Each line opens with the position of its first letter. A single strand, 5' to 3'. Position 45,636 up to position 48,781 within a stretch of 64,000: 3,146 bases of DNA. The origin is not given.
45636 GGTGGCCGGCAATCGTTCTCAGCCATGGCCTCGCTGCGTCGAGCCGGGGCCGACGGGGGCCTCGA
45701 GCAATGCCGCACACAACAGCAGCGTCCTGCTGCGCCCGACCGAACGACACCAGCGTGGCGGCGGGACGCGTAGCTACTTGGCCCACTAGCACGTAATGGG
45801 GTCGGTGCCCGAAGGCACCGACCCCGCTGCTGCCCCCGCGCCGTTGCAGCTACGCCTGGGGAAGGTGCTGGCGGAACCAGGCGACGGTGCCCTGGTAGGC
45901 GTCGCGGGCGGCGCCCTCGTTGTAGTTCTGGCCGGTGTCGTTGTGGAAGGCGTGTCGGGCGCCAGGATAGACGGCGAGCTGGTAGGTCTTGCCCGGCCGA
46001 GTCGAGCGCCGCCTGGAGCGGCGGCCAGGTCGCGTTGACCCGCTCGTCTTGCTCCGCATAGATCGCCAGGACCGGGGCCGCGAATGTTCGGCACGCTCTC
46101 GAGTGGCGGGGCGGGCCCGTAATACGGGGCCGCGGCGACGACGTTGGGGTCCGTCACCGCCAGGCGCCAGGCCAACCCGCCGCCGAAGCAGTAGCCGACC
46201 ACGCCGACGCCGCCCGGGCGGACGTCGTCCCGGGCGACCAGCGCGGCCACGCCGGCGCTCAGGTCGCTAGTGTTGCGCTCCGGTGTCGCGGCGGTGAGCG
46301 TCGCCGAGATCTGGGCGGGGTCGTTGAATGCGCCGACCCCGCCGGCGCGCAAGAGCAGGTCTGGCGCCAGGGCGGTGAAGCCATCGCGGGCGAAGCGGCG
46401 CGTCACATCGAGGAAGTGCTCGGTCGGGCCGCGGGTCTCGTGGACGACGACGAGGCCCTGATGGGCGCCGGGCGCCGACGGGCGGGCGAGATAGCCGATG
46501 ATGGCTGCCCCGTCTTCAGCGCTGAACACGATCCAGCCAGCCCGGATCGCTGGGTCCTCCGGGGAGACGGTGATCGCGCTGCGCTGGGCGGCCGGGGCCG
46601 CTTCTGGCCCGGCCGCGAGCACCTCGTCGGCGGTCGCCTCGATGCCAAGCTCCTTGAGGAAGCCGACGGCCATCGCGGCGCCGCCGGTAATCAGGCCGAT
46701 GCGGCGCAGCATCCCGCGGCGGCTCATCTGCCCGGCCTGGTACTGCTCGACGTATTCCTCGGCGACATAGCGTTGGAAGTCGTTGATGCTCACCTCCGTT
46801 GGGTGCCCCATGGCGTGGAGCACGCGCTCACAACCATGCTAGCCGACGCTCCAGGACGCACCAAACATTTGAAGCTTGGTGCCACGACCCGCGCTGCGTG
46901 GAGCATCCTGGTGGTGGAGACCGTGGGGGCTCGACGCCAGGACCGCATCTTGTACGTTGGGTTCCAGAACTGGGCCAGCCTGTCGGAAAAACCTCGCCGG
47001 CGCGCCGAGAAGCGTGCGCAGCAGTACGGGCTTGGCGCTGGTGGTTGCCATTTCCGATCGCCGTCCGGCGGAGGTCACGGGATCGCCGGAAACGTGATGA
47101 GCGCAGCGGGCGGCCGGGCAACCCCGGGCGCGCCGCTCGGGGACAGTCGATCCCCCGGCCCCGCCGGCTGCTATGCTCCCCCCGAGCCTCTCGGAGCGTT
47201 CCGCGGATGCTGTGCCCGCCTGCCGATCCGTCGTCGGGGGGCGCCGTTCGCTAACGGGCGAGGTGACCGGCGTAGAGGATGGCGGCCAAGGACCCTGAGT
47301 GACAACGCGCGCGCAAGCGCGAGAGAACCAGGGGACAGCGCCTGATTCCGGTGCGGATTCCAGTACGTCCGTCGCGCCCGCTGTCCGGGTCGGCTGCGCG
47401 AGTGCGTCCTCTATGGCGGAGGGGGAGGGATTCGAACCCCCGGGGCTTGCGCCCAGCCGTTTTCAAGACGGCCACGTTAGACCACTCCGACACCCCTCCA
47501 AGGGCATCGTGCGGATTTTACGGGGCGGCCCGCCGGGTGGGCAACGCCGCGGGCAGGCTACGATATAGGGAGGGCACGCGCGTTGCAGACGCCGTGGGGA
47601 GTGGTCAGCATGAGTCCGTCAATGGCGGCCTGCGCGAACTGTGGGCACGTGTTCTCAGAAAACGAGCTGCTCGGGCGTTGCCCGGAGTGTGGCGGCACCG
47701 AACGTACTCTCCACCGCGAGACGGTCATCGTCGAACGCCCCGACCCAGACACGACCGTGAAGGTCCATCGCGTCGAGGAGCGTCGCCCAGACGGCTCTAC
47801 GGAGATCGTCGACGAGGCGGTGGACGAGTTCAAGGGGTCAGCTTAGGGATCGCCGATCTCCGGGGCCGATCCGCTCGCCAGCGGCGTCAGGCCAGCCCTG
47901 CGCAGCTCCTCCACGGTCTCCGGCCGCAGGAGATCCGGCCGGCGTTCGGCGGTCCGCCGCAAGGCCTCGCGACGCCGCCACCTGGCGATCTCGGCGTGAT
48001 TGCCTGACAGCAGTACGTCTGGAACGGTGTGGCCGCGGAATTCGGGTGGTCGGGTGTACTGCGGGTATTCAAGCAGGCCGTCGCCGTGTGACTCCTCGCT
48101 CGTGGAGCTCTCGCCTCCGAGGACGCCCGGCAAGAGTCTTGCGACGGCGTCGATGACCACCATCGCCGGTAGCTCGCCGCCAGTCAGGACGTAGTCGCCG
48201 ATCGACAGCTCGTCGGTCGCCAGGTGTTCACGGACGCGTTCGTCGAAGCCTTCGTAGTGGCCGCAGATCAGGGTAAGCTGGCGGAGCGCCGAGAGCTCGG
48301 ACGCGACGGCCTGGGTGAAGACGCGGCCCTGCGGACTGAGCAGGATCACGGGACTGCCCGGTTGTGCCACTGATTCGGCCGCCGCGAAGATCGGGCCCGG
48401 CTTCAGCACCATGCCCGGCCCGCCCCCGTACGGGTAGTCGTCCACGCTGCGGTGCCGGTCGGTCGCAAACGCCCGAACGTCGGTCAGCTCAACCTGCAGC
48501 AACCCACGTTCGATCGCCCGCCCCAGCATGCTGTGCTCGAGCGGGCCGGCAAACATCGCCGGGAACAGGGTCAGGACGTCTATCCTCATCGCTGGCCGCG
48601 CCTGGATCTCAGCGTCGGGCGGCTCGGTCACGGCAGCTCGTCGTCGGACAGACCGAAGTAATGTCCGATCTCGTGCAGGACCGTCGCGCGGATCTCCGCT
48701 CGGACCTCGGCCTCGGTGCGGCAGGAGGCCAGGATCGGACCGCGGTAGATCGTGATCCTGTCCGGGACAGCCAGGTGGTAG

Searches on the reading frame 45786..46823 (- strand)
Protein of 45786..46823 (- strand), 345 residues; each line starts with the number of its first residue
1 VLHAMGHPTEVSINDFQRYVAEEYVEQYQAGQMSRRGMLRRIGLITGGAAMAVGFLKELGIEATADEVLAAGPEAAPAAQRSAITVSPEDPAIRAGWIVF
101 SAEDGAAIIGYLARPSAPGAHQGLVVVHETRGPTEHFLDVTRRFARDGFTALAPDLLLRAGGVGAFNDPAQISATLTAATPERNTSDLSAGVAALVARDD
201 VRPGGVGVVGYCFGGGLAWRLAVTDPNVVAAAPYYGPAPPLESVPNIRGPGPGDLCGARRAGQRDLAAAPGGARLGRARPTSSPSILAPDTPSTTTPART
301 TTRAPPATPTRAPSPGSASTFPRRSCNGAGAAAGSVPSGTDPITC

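Call 28: search_protein_families(library=pfam, proteins=[window:45786-46823:-], max_evalue=0.00001)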
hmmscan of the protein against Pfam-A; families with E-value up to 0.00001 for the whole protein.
window:45786-46823:- (345 aa): 1 family
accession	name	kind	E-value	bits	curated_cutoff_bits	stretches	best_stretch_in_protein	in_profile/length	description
PF01738.24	DLH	-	8.5e-29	101.1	21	1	110-250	3-145/217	Dienelactone hydrolase family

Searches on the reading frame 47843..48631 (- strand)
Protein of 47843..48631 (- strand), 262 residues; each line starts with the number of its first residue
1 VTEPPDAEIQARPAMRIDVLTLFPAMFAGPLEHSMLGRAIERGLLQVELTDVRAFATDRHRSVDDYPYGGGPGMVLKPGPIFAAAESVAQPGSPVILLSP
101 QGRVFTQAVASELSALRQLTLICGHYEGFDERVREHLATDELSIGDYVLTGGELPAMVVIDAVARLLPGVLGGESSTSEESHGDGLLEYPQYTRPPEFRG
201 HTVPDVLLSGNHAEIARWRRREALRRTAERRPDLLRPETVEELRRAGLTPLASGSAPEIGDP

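Call 28: search_protein_families(library=pfam, proteins=[window:47843-48631:-], max_evalue=0.00001)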
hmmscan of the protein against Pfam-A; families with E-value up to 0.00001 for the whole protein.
window:47843-48631:- (262 aa): 1 family
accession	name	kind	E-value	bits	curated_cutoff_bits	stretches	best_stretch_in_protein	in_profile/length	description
PF01746.26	tRNA_m1G_MT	-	2.7e-66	223.5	27.3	1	37-232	2-195/195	tRNA (Guanine-1)-methyltransferase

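Call 81: list_cluster_members(proteins=[P0003, window:47843-48631:-])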
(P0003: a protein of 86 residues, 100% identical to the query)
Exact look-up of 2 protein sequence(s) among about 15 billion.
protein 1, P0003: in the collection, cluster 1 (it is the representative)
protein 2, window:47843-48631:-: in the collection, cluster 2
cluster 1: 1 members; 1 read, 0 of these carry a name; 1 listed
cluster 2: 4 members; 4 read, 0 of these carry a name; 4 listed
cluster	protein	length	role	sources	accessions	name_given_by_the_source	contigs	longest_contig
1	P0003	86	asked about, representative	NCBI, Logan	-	-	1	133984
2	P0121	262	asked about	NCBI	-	-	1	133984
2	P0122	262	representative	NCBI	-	-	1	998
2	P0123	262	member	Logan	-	-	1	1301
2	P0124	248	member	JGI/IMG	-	-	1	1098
